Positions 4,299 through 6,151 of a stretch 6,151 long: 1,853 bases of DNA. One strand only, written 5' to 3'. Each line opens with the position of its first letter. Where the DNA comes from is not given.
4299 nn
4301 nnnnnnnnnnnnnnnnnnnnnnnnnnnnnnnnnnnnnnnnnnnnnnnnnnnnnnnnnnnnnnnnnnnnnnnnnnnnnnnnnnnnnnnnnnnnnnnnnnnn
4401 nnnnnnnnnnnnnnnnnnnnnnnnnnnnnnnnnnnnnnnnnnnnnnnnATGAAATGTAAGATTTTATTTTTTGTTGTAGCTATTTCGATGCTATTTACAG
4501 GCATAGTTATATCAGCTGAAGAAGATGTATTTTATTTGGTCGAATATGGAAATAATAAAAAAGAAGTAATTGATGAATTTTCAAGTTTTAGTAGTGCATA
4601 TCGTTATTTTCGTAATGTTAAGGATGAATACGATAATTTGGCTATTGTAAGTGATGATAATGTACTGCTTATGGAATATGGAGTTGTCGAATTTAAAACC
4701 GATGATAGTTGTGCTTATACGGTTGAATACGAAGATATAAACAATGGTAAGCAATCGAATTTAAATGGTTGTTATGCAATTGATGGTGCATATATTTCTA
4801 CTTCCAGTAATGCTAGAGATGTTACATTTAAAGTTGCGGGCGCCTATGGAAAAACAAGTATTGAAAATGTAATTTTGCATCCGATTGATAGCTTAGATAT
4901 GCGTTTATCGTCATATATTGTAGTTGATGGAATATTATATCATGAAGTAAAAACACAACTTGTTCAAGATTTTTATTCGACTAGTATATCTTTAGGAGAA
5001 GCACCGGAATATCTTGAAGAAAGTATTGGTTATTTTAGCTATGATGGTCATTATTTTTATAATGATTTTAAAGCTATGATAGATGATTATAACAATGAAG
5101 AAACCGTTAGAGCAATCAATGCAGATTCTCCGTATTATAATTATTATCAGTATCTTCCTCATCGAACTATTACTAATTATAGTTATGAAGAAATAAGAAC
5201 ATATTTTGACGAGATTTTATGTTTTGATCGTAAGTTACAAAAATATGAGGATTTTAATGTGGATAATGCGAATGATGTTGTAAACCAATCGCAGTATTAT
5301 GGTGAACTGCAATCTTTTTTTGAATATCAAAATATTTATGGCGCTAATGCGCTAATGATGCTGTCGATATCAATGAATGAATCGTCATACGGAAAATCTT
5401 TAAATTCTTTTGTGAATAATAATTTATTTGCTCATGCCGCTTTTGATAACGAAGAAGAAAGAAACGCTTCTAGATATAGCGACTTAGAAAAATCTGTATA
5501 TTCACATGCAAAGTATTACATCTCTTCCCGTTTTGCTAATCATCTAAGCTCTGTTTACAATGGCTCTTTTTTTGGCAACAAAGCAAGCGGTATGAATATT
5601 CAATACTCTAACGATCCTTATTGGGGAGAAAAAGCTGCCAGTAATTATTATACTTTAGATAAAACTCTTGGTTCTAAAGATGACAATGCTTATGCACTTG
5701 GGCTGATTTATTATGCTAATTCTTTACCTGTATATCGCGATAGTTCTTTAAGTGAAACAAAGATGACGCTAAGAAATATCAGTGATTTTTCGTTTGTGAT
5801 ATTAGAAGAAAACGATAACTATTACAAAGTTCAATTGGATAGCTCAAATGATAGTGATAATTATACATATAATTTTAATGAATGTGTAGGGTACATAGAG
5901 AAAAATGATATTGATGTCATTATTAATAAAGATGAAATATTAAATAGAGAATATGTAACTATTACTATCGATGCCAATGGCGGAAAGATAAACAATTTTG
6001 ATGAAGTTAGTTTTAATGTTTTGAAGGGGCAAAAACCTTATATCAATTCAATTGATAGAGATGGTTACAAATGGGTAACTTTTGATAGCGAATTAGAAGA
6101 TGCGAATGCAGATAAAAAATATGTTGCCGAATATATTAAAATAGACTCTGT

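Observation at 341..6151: Compact, non-canonical T7SSb-like module: Big_2 protein - essC - yukD-like - GH73 hydrolase, with no essB, esaA, essA or WXG100 gene in view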

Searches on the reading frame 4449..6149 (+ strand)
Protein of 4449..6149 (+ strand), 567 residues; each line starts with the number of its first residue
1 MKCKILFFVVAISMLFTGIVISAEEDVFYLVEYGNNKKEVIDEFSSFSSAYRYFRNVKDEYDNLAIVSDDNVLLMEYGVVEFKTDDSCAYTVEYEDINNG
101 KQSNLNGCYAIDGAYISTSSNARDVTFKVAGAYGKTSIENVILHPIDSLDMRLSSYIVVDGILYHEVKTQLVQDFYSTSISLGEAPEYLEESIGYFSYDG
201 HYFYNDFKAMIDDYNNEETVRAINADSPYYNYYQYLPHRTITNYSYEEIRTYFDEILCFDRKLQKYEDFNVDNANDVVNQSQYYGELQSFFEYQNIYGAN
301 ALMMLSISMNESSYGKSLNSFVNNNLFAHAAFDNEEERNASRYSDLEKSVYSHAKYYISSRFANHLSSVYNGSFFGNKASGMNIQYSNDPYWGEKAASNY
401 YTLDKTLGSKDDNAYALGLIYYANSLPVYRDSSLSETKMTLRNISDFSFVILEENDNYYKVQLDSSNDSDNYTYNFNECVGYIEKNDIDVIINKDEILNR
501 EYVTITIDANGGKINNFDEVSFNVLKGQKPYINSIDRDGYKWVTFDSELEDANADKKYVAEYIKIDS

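Call 10: search_protein_families(library=pfam, proteins=[window:4449-6149:+], max_evalue=0.1)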
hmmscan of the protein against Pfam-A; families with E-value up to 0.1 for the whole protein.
window:4449-6149:+ (567 aa): 2 families
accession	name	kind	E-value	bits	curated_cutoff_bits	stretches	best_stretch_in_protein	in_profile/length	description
PF01832.25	Glucosaminidase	-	3.4e-08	34.6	30.2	1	289-403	3-121/123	Mannosyl-glycoprotein endo-beta-N-acetylglucosaminidase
PF05641.18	Agenet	-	0.049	14.6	27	0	16-39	18-46/61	Agenet domain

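Call 11: search_protein_families(library=ncbifam, proteins=[window:4449-6149:+], max_evalue=0.1)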
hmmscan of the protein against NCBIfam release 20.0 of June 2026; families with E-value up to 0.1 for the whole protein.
window:4449-6149:+ (567 aa): 2 families
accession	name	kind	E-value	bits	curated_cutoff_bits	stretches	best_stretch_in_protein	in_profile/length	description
NF052335.1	PdgHdaseHSB129560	equivalog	1.3e-05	24.7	500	1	277-407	57-184/330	peptidoglycan hydrolase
NF052264.1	retropep_RloA3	equivalog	0.056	13.2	210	0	532-558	55-81/159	retropepsin-like aspartic peptidase RloA3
